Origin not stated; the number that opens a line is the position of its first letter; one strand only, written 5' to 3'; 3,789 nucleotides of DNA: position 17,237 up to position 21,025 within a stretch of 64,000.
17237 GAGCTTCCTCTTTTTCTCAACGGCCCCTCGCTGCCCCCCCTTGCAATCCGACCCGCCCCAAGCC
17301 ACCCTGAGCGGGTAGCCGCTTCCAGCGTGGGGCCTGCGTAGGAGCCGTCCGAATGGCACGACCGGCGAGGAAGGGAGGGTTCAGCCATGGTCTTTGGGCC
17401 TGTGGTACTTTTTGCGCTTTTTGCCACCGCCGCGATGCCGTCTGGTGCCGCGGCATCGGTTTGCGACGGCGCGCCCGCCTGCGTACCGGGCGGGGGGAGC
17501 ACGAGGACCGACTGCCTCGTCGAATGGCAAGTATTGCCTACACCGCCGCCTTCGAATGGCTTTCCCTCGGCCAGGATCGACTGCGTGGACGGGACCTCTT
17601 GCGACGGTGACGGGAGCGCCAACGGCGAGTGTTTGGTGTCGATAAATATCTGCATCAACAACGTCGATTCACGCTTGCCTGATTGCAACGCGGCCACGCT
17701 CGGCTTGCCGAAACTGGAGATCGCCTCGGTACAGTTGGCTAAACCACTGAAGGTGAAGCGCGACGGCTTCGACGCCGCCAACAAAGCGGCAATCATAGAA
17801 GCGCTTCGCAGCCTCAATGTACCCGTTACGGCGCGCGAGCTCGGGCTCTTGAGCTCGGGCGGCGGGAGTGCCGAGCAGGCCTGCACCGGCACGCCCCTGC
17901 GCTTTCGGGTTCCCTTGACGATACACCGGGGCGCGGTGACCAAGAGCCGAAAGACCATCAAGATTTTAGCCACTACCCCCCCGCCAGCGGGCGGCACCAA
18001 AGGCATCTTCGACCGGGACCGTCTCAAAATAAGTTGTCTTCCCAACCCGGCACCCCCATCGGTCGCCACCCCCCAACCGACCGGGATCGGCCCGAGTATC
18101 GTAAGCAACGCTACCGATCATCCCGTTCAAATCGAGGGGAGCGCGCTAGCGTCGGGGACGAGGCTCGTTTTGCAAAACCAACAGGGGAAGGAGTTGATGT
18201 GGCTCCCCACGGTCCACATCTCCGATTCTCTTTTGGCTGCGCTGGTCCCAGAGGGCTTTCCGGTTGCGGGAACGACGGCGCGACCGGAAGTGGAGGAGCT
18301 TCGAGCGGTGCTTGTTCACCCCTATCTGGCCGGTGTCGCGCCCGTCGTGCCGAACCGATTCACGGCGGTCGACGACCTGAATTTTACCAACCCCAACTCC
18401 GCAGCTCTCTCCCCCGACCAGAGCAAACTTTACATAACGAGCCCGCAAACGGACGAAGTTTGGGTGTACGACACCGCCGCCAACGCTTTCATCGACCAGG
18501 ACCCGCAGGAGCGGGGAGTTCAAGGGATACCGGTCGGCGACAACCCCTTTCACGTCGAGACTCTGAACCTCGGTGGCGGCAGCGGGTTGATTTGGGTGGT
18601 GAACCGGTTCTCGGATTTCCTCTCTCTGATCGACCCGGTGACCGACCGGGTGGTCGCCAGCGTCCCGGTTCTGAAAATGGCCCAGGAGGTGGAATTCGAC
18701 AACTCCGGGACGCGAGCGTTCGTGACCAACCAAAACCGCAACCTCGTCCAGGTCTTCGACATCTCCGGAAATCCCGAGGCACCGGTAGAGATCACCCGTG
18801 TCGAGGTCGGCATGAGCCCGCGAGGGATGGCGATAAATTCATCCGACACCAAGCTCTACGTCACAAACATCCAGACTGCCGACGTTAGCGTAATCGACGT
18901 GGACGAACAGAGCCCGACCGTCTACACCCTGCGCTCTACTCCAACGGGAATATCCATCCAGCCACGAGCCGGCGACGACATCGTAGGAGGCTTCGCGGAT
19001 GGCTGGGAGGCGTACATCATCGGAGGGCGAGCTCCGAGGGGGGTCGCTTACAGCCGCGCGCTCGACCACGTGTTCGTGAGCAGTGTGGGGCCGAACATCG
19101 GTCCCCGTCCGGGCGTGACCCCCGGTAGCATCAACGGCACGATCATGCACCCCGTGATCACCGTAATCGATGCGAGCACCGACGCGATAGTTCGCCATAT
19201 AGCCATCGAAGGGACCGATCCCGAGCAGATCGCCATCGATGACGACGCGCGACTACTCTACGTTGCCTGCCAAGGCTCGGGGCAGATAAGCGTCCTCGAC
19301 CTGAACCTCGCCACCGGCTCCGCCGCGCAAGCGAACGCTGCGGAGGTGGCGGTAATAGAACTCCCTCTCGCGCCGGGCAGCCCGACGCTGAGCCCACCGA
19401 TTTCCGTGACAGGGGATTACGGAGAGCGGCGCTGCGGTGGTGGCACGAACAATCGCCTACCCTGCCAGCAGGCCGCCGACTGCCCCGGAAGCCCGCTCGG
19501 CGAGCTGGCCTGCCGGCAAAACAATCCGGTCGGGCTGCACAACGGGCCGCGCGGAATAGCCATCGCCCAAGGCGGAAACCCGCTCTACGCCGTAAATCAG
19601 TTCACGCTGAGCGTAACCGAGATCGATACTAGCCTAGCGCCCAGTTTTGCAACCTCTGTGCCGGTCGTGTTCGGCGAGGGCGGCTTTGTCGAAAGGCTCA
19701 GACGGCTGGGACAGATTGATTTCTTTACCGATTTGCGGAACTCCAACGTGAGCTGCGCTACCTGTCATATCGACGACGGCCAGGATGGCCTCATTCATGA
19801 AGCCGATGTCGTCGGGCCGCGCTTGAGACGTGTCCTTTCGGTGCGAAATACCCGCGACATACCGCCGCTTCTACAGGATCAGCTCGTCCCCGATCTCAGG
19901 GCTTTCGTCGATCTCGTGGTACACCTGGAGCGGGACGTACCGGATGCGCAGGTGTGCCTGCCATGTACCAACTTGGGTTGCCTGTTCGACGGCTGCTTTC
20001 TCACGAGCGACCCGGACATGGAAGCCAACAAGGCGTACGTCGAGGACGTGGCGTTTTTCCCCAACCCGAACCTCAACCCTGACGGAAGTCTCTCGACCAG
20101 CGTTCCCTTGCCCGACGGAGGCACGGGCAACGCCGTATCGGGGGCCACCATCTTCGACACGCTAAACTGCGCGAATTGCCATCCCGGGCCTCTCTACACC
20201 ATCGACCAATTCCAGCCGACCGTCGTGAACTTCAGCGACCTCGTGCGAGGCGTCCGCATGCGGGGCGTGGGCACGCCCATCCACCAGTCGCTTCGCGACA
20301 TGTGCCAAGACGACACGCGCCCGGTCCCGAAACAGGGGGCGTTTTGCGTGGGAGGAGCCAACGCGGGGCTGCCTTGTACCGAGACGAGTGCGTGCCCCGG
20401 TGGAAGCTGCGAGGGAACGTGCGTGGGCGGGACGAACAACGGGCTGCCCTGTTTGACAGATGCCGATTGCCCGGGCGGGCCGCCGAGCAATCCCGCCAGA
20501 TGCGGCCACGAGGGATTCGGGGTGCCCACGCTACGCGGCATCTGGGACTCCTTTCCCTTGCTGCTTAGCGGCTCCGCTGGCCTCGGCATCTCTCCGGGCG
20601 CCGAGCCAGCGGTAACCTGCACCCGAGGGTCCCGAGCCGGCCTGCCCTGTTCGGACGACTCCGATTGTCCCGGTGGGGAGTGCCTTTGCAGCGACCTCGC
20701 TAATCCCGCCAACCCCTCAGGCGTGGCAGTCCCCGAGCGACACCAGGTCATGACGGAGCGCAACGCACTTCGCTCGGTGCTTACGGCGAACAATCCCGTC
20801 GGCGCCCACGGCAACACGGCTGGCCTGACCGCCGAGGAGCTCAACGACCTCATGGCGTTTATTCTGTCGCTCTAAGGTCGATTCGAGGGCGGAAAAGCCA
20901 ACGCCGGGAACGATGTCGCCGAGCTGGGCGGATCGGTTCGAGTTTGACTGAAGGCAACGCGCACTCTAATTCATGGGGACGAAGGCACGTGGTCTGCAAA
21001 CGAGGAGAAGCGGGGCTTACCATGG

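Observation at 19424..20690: Four copies of a Cys-rich module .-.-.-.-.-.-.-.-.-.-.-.4-D-C-P-G-G-x(1-7)-C inserted into the peroxidase-like domain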

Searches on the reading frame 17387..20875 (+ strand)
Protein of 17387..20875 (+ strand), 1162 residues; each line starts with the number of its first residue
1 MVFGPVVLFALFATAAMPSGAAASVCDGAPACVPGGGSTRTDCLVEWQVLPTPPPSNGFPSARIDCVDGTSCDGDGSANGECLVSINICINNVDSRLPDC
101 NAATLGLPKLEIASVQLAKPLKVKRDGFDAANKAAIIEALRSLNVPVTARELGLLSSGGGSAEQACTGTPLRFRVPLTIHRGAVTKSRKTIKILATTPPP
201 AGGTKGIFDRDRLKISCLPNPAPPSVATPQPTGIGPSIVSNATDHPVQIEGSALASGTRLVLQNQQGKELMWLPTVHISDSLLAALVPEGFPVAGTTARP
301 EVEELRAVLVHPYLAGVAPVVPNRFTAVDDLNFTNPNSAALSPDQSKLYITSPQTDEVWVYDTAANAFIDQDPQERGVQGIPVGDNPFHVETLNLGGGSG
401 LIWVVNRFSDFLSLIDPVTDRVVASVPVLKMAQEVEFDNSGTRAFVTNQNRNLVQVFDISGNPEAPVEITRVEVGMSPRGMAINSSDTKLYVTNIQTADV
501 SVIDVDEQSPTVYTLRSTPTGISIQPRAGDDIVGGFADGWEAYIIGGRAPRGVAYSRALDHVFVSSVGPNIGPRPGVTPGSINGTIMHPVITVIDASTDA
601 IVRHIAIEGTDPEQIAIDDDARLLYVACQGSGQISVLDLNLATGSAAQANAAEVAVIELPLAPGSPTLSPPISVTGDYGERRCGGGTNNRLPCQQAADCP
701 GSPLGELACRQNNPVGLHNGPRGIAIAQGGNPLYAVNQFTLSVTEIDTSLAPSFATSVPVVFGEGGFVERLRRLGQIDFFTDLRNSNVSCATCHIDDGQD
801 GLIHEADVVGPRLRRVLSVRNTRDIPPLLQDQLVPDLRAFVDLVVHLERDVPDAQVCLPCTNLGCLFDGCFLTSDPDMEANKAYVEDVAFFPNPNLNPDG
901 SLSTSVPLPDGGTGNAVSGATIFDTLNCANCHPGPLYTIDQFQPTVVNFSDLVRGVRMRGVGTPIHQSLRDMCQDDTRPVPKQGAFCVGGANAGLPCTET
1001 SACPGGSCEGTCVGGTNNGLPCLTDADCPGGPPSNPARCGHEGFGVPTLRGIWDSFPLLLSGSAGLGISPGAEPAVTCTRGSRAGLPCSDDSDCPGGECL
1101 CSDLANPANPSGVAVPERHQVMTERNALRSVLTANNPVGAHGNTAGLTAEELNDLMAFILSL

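Call 3: search_protein_families(library=pfam, proteins=[window:17387-20875:+], max_evalue=1)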
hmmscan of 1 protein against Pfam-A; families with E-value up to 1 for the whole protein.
window:17387-20875:+ (1162 aa): 8 families
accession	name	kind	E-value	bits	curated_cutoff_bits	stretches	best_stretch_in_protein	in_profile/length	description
PF10282.15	Lactonase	-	2e-13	50.7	21.7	2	433-514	247-329/344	Lactonase, 7-bladed beta-propeller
PF00034.26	Cytochrom_C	-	5.6e-05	24.8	21.3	0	918-932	3-16/90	Cytochrome c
PF21783.3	YNCE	-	0.00012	22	27.1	1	382-512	67-192/339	YNCE-like beta-propeller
PF08450.18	SGL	-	0.00027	21.1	26.3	1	332-365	132-165/246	SMP-30/Gluconolactonase/LRE-like region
PF13442.11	Cytochrome_CBB3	-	0.012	16.4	27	0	916-933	3-19/68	Cytochrome C oxidase, cbb3-type, subunit III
PF01731.26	Arylesterase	-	0.062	13.9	21.3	0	332-366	52-86/86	Arylesterase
PF07127.16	Nodulin_late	-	0.067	14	30.4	0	1017-1039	25-48/54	Late nodulin domain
PF25174.1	Beta-prop_THOC3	-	0.34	10.3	305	0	404-458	104-157/272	THOC3 beta-propeller domain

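Call 4: search_protein_families(library=ncbifam, proteins=[window:17387-20875:+], max_evalue=1)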
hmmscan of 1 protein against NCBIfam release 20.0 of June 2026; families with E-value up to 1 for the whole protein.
window:17387-20875:+ (1162 aa): 9 families
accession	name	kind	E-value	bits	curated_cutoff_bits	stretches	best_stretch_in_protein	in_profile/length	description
TIGR02276.1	beta_rpt_yvtn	repeat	5.3e-20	71.1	27.85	3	402-430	6-34/42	beta-propeller repeat protein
TIGR03866.1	PQQ_ABC_repeats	subfamily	2.8e-16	59.5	287.3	1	590-641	64-114/310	PQQ-dependent catabolism-associated beta-propeller protein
NF052340.1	hydrazine_beta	equivalog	2.6e-10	39.9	560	2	386-527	34-172/372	hydrazine synthase subunit beta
NF052342.1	hydrazine_BC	exception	2.7e-10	39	1250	1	469-519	339-389/690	hydrazine synthase subunit beta-gamma fusion subunit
NF052280.1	7_blade_YncE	equivalog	1.1e-07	31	400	1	433-508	219-289/338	7-bladed beta-propeller protein YncE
NF052460.1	L-NosZ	equivalog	2.1e-05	23.3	700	1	590-640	66-117/480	clade III lactonase-type nitrous-oxide reductase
NF008258.1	PRK11028.1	equivalog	2.4e-05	23.6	370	1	428-521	125-224/330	6-phosphogluconolactonase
NF038117.1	choice_anch_I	subfamily_domain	0.0003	19.8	300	1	433-486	2-55/458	choice-of-anchor I family protein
NF035926.1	scyF_NHL_VPEP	equivalog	0.19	10.8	350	0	439-514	208-284/376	scytonemin biosynthesis PEP-CTERM protein ScyF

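Call 8: find_homologous_proteins(query=window:17387-20875:+, max_evalue=0.001)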
Query window:17387-20875:+ (1162 aa): 19 proteins with E <= 0.001 among 8000 candidates.
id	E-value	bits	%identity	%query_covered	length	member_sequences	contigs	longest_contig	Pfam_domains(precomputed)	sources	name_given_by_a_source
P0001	0.0e+0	2658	100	100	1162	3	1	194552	PF10282.16,PF00034.27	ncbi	-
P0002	0.0e+0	1780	66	98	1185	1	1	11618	PF10282.16,PF00034.27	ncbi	-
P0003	0.0e+0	1753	66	98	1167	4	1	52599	PF10282.16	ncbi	-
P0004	9.8e-260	883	60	56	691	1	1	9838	PF10282.16,PF21783.3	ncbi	-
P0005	4.4e-251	855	43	100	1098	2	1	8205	PF10282.16,PF08450.19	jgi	-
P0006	3.5e-216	739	44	81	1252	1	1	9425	PF10282.16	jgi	jgi:DNA-binding beta-propeller fold protein YncE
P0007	4.1e-214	732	43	81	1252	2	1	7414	PF10282.16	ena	-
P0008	1.1e-208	714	43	80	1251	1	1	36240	PF10282.16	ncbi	-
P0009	2.7e-207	710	43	82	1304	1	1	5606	PF10282.16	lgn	-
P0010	1.4e-206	707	42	81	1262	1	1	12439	PF10282.16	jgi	jgi:DNA-binding beta-propeller fold protein YncE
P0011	5.1e-205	702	42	81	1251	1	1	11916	PF10282.16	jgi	jgi:DNA-binding beta-propeller fold protein YncE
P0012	7.3e-205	702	43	82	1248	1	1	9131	PF10282.16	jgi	jgi:DNA-binding beta-propeller fold protein YncE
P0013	9.3e-201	688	42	81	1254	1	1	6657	PF10282.16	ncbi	-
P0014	3.0e-199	683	42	82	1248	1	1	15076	PF10282.16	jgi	jgi:DNA-binding beta-propeller fold protein YncE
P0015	2.5e-21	94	27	32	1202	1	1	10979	PF10282.16,PF22352.3,PF25174.2,PF01731.27,PF21783.3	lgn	-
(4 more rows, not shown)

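Call 10: find_encoding_contigs(protein=window:17387-20875:+, flank=10000, max_places=3)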
Protein window:17387-20875:+ (1162 aa): no gene with exactly this product is on record in the collection.

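Call 12: find_encoding_contigs(protein=P0001, flank=3000, max_places=2)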
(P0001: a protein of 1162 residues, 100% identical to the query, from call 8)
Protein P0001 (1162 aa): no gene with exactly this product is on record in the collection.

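Call 13: find_encoding_contigs(protein=P0003, flank=10000, max_places=2)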
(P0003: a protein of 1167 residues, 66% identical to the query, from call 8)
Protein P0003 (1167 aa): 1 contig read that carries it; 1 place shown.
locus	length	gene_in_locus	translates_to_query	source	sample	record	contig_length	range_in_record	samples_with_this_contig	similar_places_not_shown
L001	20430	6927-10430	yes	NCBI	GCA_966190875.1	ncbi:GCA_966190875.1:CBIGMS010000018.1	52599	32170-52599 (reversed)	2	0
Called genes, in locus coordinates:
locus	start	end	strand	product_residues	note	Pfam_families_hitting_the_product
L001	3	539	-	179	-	?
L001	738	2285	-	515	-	PF00033:Cytochrome_B, PF14358:DUF4405, PF13631:Cytochrom_B_N_2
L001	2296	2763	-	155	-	PF00355:Rieske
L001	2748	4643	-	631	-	PF13237:Fer4_10 (faint), PF14691:Fer4_20, PF07992:Pyr_redox_2, PF13450:NAD_binding_8 (weak), PF13738:Pyr_redox_3 (faint), PF12838:Fer4_7, PF00037:Fer4 (weak)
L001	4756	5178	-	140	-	PF02082:Rrf2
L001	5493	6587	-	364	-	PF08240:ADH_N, PF16912:Glu_dehyd_C (weak), PF00107:ADH_zinc_N, PF13602:ADH_zinc_N_2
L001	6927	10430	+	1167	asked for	PF10282:Lactonase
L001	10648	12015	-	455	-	PF00291:PALP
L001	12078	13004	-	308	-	PF13557:Phenol_MetA_deg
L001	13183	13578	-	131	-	PF01042:Ribonuc_L-PSP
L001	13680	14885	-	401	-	PF01960:ArgJ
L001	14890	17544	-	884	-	PF07517:SecA_DEAD, PF01043:SecA_PP_bind, PF21090:P-loop_SecA, PF07516:SecA_SW, PF02810:SEC-C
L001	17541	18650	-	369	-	PF04015:DUF362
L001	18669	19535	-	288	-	PF01040:UbiA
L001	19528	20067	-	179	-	PF00009:GTP_EFTU (faint), PF00350:Dynamin_N (faint), PF01926:MMR_HSR1, PF02421:FeoB_N, PF03193:RsgA_GTPase (faint)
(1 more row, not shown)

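Call 14: find_related_loci(query=A1, collection=genome_contigs, flank=8000)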
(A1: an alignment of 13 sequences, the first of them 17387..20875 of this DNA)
Query A1 (1162 aa) in genome_contigs; peptide patterns used: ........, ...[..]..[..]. (x = any residue, [..] = any of these).
192 stretches matched a pattern; 8 encode a relative of the query (tblastn E <= 1e-3); 7 distinct loci.
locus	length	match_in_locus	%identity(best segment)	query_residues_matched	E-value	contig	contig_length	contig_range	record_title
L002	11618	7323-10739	66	25-1162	0e+0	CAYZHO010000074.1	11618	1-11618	MAG TPA_asm: uncultured Myxococcales bacterium isolate SRP162660_co2_189 genome assembly, contig: NODE_2823_length_11618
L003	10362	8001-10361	63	26-811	0e+0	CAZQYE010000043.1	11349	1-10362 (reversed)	MAG TPA_asm: uncultured Myxococcales bacterium isolate SRP162660_co1_320 genome assembly, contig: NODE_4356_length_11349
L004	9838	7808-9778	60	6-661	0e+0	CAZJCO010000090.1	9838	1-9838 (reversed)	MAG TPA_asm: uncultured Myxococcales bacterium isolate binchicken_co275_90 genome assembly, contig: NODE_11055_length_98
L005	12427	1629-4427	43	234-1162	0e+0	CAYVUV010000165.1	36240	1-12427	MAG TPA_asm: uncultured Candidatus Binatia bacterium isolate binchicken_co200_21 genome assembly, contig: k141_1691028,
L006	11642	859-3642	41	234-1158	0e+0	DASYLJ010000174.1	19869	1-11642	MAG TPA_asm: Candidatus Binatia bacterium isolate SMAG_U4345 k141_4048082, whole genome shotgun sequence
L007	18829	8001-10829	41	222-1162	0e+0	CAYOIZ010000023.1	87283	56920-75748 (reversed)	MAG TPA_asm: uncultured Candidatus Binatia bacterium isolate binchicken_co199_112 genome assembly, contig: NODE_359_leng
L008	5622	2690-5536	43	212-1162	0e+0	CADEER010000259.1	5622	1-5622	uncultured bacterium isolate Bacteria sp. RBC016 genome assembly, contig: MAG016_259, whole genome shotgun sequence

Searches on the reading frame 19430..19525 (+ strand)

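Call 6: search_protein_families(library=pfam, proteins=[window:19430-19525:+], max_evalue=10)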
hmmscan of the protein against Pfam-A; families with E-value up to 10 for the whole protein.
seq(32 aa): 1 family
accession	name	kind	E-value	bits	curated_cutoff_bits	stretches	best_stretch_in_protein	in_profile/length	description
PF07127.16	Nodulin_late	-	0.025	15.4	30.4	1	7-31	25-51/54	Late nodulin domain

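Call 7: search_protein_families(library=ncbifam, proteins=[window:19430-19525:+], max_evalue=10)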
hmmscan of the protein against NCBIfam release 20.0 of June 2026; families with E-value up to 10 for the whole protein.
seq(32 aa): 0 families
